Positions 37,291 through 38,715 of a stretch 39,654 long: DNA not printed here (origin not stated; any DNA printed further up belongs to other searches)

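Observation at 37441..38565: Photolyase-like protein whose two domains appear circularly permuted (FAD domain first, alpha/beta-like domain last)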

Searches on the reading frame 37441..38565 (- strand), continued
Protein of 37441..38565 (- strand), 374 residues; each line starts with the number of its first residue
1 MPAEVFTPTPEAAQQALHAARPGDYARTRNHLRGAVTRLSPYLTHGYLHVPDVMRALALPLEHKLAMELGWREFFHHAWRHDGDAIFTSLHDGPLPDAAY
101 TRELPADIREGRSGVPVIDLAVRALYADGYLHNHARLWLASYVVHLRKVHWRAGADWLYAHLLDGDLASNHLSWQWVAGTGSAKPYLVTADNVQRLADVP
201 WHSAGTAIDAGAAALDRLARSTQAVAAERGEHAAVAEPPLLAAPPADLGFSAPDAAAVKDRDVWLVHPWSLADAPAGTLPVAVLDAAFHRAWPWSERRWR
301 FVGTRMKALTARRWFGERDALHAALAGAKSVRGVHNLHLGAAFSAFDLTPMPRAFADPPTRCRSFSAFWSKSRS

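Call 28: fold_search(model_id=the predicted structure, library=pdb)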
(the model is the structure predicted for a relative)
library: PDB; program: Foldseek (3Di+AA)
matches with E <= 10: 327; with E <= 0.001: 107
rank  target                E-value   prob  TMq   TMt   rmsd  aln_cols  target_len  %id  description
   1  1qnf                  1.3e-08  1.00  0.43  0.34   4.3       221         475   26  STRUCTURE OF PHOTOLYASE (released 1998-01-14)
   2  1owm                  5.8e-08  1.00  0.42  0.34   4.1       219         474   27  DATA1:DNA photolyase / received X-rays dose 1.2 exp15 photons/mm2 (released 2004-04-13)
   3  1owl                  9.5e-08  1.00  0.41  0.33   4.7       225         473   28  Structure of apophotolyase from Anacystis nidulans (released 2004-04-13)
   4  2j07                  1.2e-07  1.00  0.40  0.36   4.6       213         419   28  Thermus DNA photolyase with 8-HDF antenna chromophore (released 2007-05-01)
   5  8z6k                  2.4e-07  1.00  0.42  0.33   7.1       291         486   19  SFX structure of CraCRY 166 ms after photoexcitation of the oxidized protein (released 2025-05-14)
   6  1np7_A                2.6e-07  1.00  0.44  0.35   3.5       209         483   25  Crystal Structure Analysis of Synechocystis sp. PCC6803 cryptochrome (released 2003-01-28)
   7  1iqr                  3.2e-07  1.00  0.41  0.37   6.0       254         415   28  Crystal structure of DNA photolyase from Thermus thermophilus (released 2001-11-28)
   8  4u63                  3.8e-07  1.00  0.44  0.34   8.2       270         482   23  Crystal structure of a bacterial class III photolyase from Agrobacterium tumefaciens at 1.67A resolution (released 2015-03-25)
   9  8za8                  4.8e-07  1.00  0.42  0.33   6.8       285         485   20  SFX structure of CraCRY in the fully reduced state (released 2025-05-14)
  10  6x24_C                5.3e-07  1.00  0.42  0.34   7.8       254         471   20  Structural basis of plant blue light photoreceptor (released 2020-12-16)
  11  2e0i_A                5.6e-07  1.00  0.45  0.39   3.0       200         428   25  Crystal structure of archaeal photolyase from Sulfolobus tokodaii with two FAD molecules: Implication of a novel light (released 2006-11-28)
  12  8z4u                  5.6e-07  1.00  0.43  0.34   7.0       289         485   19  SFX structure of CraCRY 66 ms after photoexcitation of the oxidized protein (released 2025-05-14)
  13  1dnp_A                7.4e-07  1.00  0.42  0.34   3.8       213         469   26  STRUCTURE OF DEOXYRIBODIPYRIMIDINE PHOTOLYASE (released 1996-08-01)
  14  6fn2                  7.8e-07  1.00  0.43  0.34   6.5       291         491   19  X-ray structure of animal-like Cryptochrome from Chlamydomonas reinhardtii (released 2018-08-01)
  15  2e0i_B                8.3e-07  1.00  0.44  0.38   3.3       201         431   24  Crystal structure of archaeal photolyase from Sulfolobus tokodaii with two FAD molecules: Implication of a novel light (released 2006-11-28)
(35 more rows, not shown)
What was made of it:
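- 37909..38565 (-): Residues 1-219: helical FAD-binding / catalytic domain, a shortened photolyase FAD domain. Foldseek aligns ~200-220 columns to class I photolyases at E~1e-8 (call 28).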

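Call 40: search_protein_families(library=pfam, alignment_id=A1, max_evalue=10)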
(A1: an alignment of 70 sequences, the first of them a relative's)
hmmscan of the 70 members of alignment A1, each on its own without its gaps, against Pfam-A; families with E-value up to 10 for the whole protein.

A. member 1, P0001 (374 aa): 1 family
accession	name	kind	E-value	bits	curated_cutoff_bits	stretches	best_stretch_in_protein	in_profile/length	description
PF03441.19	FAD_binding_7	-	1.8e-25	90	27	1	67-184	3-123/203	FAD binding domain of DNA photolyase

B. families by the number of members that match (of 70 scanned): 6 families
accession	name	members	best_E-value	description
PF03441.19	FAD_binding_7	70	4.7e-30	FAD binding domain of DNA photolyase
PF20271.3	CATASP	1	0.015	CATRA-Associated Small Protein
PF03130.22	HEAT_PBS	1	0.17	PBS lyase HEAT-like repeat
PF06815.18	RVT_connect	1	0.18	Reverse transcriptase connection domain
PF05186.18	Dpy-30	1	0.2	Dpy-30 motif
PF06085.16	Rz1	1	0.86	Lipoprotein Rz1 precursor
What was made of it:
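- On Canonical CPD photolyase / DASH cryptochrome: No member of the family has PF00875, even at E<=10 (call 40).
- Pfam finds no PF00875 in any of 70 members, even at E<=10 (call 40).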

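Call 56: search_dna_similar(query=window:37441-38565:-, collection=plasmids, mode=protein, max_rows=40, max_evalue=1e-20)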
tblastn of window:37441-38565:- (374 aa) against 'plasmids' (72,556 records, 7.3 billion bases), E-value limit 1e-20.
Records with a match: 11; places in all: 11; records where one place covers at least 80% of the query: 0.
Best place of each record, by identity: <60% 11.
By first word of the organism name: Deinococcus 5; Persicobacter 2; Chondrinema 1; Ruegeria 1; Peteryoungia 1; Legionella 1.
By predicted mobility (MOB-suite, as given by PLSDB): non-mobilizable 11.
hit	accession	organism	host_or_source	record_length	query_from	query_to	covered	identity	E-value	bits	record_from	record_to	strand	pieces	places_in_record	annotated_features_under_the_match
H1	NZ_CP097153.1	Deinococcus sp. QL22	-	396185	12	201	51%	45.4%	3e-41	162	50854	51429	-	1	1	FAD-binding domain-containing protein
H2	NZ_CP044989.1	Deinococcus sp. AJ005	single cell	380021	11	197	50%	42.7%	5e-35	143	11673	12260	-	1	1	FAD-binding domain-containing protein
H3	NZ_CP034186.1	Deinococcus psychrotolerans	whole organism,R2A medium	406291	22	187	44%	46.1%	1e-34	142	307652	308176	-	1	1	FAD-binding domain-containing protein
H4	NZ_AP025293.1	Persicobacter psychrovividus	-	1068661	5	197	52%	38.4%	1e-33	139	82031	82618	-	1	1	none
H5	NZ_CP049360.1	Deinococcus wulumuqiensis R12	cell culture,soil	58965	13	187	47%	40.8%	2e-31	132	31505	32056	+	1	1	FAD-binding domain-containing protein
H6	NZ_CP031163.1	Deinococcus wulumuqiensis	cell culture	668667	13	187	47%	40.2%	2e-30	130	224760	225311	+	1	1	FAD-binding domain-containing protein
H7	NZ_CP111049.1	Chondrinema litorale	Seaweed,red alga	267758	6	197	51%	35.5%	5e-34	140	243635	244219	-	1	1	FAD-binding domain-containing protein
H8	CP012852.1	Persicobacter sp. JZB09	cell culture,soil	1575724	6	197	51%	34.8%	4e-31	132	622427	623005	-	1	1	none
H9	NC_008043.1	Ruegeria sp. TM1040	-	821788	24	197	47%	38.4%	8e-21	101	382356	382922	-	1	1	FAD-binding domain-containing protein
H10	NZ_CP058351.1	Peteryoungia desertarenae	Pure culture,Saline Desert Soil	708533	25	193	45%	37.8%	7e-21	102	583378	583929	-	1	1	FAD-binding domain-containing protein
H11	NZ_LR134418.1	Legionella adelaidensis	environmental,Cooling tower water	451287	3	187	49%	33.2%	9e-21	101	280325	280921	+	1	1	deoxyribodipyrimidine photo-lyase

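Call 57: get_annotated_region(hit=H9, flank=4000)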
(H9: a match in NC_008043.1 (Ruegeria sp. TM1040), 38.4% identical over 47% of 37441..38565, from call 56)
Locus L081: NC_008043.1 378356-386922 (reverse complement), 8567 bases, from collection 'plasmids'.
description: Ruegeria sp. TM1040 megaplasmid, complete sequence
organism: Ruegeria sp. TM1040 (NCBI taxid 292414)
taxonomy: Bacteria; Pseudomonadota; Alphaproteobacteria; Rhodobacterales; Roseobacteraceae; Ruegeria; Ruegeria sp. TM1040
host: -; source: -; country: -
typing (MOB-suite, as given by PLSDB): non-mobilizable
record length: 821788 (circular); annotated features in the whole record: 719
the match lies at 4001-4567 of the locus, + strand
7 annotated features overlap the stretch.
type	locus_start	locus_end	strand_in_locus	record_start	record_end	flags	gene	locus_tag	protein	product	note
CDS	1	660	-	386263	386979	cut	-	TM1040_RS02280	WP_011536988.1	response regulator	GO:0000160 - phosphorelay signal transduction system [Evidence IEA]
CDS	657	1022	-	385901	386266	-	-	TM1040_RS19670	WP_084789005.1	response regulator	GO:0000160 - phosphorelay signal transduction system [Evidence IEA]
CDS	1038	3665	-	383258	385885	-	-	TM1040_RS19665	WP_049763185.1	PAS-domain containing protein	-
CDS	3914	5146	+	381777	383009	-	-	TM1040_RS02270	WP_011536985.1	FAD-binding domain-containing protein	-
CDS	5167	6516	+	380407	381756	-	-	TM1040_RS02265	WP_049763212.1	AarF/ABC1/UbiB kinase family protein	GO:0016310 - phosphorylation [Evidence IEA]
CDS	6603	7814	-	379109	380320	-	-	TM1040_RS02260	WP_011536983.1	fumarylacetoacetate hydrolase family protein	-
CDS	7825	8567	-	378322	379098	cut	-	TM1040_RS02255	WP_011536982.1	MipA/OmpV family protein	-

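Call 58: get_annotated_region(hit=H1, flank=4000)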
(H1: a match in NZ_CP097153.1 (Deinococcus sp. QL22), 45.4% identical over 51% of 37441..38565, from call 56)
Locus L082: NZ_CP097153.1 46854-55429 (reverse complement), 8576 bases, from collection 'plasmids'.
description: Deinococcus sp. QL22 plasmid unnamed3, complete sequence
organism: Deinococcus sp. QL22 (NCBI taxid 2939437)
taxonomy: Bacteria; Deinococcota; Deinococci; Deinococcales; Deinococcaceae; Deinococcus; Deinococcus sp. QL22
host: -; source: -; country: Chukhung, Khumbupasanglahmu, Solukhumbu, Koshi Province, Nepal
typing (MOB-suite, as given by PLSDB): non-mobilizable
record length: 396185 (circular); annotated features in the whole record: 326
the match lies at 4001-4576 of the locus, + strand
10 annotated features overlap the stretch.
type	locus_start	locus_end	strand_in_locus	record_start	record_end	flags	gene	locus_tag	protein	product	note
CDS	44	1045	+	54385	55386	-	-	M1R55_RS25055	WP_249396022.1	aldo/keto reductase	-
CDS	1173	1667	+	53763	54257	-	-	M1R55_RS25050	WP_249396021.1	hypothetical protein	-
CDS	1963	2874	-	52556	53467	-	-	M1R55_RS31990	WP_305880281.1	ParB/RepB/Spo0J family partition protein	GO:0007059 - chromosome segregation [Evidence IEA]; GO:0000910 - cytokinesis [Evidence IEA]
CDS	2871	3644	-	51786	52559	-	-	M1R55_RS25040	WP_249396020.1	AAA family ATPase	-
CDS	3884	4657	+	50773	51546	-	-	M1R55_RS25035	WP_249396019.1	FAD-binding domain-containing protein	-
CDS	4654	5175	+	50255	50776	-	-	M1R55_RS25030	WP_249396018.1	hypothetical protein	-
CDS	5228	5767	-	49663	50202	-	-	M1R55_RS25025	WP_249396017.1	phytanoyl-CoA dioxygenase family protein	-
CDS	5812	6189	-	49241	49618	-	-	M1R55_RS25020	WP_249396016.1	phytanoyl-CoA dioxygenase family protein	-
CDS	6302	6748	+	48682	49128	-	-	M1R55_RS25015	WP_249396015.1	cupin domain-containing protein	-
CDS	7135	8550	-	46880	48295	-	-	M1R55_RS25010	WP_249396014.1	MFS transporter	GO:0055085 - transmembrane transport [Evidence IEA]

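Call 62: search_protein_families(library=pfam, proteins=[L082:4654-5172:+, L082:3884-4654:+, L081:3914-5143:+, L081:4604-5143:+], max_evalue=10)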
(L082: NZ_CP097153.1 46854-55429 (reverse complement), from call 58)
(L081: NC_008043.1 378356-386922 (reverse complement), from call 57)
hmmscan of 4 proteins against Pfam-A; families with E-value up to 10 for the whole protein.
L082:4654-5172:+ (173 aa): 2 families
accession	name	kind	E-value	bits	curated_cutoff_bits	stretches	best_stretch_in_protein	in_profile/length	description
PF00875.24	DNA_photolyase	-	0.00023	21.6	26.6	1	25-138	27-152/164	DNA photolyase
PF08563.16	P53_TAD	-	0.055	13.4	20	1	151-160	4-13/25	P53 transactivation motif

L082:3884-4654:+ (257 aa): 1 family
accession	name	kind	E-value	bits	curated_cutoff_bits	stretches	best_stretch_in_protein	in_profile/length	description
PF03441.19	FAD_binding_7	-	5.2e-26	91.7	27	1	97-212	2-121/203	FAD binding domain of DNA photolyase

L081:3914-5143:+ (410 aa): 1 family
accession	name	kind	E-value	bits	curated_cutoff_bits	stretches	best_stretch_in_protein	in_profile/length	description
PF03441.19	FAD_binding_7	-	1.2e-22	80.8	27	1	80-209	1-128/203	FAD binding domain of DNA photolyase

L081:4604-5143:+ (180 aa): 0 families

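Call 67: get_annotated_region(hit=H7, flank=2500)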
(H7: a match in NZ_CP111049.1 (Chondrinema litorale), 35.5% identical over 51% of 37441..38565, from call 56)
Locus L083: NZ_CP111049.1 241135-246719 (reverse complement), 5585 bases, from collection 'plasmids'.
description: Chondrinema litorale strain WSW3-B12 plasmid unnamed7, complete sequence
organism: Chondrinema litorale (NCBI taxid 2994555)
taxonomy: Bacteria; Bacteroidota; Cytophagia; Cytophagales; Flammeovirgaceae; Chondrinema; Chondrinema litorale
host: -; source: Seaweed,red alga; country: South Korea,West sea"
typing (MOB-suite, as given by PLSDB): non-mobilizable
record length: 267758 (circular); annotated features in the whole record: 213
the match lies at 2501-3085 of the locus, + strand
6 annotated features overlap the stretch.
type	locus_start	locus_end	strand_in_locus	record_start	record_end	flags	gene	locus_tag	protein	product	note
CDS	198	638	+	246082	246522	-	-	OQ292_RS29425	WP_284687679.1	NADAR family protein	-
CDS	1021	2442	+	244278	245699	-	-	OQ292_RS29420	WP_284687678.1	SDR family oxidoreductase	-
CDS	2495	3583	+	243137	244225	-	-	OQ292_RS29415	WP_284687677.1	FAD-binding domain-containing protein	-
CDS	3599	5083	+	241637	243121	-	-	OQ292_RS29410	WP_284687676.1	cryptochrome/photolyase family protein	-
CDS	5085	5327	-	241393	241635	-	-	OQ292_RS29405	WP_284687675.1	hypothetical protein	-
CDS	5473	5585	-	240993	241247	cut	-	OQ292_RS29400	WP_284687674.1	hypothetical protein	-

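Call 68: get_annotated_region(hit=H11, flank=2500)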
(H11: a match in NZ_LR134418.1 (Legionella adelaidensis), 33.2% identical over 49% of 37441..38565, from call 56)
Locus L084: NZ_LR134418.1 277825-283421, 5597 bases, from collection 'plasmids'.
description: Legionella adelaidensis strain NCTC12735 plasmid 9, complete sequence
organism: Legionella adelaidensis (NCBI taxid 45056)
taxonomy: Bacteria; Pseudomonadota; Gammaproteobacteria; Legionellales; Legionellaceae; Legionella; Legionella adelaidensis
host: -; source: environmental,Cooling tower water; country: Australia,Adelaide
typing (MOB-suite, as given by PLSDB): non-mobilizable
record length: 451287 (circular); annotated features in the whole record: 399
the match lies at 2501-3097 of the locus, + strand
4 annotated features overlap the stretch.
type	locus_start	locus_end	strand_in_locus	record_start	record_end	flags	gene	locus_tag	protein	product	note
CDS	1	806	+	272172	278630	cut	-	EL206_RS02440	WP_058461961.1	AAA family ATPase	-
CDS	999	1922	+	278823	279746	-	-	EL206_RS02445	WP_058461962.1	SAM-dependent methyltransferase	-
CDS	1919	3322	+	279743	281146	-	-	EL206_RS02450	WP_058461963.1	deoxyribodipyrimidine photo-lyase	GO:0006281 - DNA repair [Evidence IEA]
CDS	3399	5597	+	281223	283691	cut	-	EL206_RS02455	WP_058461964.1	hypothetical protein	-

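Call 69: get_annotated_region(hit=H10, flank=2500)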
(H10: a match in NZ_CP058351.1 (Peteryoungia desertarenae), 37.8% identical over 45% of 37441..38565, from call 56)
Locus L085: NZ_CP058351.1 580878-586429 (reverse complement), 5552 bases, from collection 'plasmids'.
description: Peteryoungia desertarenae strain ADMK78 plasmid pPRADMK78_01
organism: Peteryoungia desertarenae (NCBI taxid 1813451)
taxonomy: Bacteria; Pseudomonadota; Alphaproteobacteria; Hyphomicrobiales; Rhizobiaceae; Peteryoungia; Peteryoungia desertarenae
host: -; source: Pure culture,Saline Desert Soil; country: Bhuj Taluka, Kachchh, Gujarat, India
typing (MOB-suite, as given by PLSDB): non-mobilizable
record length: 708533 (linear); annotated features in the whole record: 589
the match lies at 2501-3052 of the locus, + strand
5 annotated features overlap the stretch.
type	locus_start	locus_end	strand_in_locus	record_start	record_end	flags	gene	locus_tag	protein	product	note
CDS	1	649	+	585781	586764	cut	-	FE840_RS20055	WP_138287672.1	PDR/VanB family oxidoreductase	-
CDS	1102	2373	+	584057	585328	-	-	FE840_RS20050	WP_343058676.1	AarF/ABC1/UbiB kinase family protein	GO:0016310 - phosphorylation [Evidence IEA]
CDS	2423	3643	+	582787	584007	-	-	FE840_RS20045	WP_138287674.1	FAD-binding domain-containing protein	-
CDS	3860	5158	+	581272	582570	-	-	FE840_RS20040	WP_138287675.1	hemolysin family protein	-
CDS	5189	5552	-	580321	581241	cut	-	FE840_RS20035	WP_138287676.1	response regulator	GO:0000160 - phosphorelay signal transduction system [Evidence IEA]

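Call 70: get_annotated_region(hit=H4, flank=2500)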
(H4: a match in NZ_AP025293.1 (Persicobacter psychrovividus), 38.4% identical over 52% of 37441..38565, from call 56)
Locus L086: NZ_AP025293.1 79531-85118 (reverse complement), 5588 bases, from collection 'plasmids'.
description: Persicobacter psychrovividus strain NBRC 101262 plasmid pPP1, complete sequence
organism: Persicobacter psychrovividus (NCBI taxid 387638)
taxonomy: Bacteria; Bacteroidota; Cytophagia; Cytophagales; Persicobacteraceae; Persicobacter; Persicobacter psychrovividus
host: -; source: -; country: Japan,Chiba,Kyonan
typing (MOB-suite, as given by PLSDB): non-mobilizable
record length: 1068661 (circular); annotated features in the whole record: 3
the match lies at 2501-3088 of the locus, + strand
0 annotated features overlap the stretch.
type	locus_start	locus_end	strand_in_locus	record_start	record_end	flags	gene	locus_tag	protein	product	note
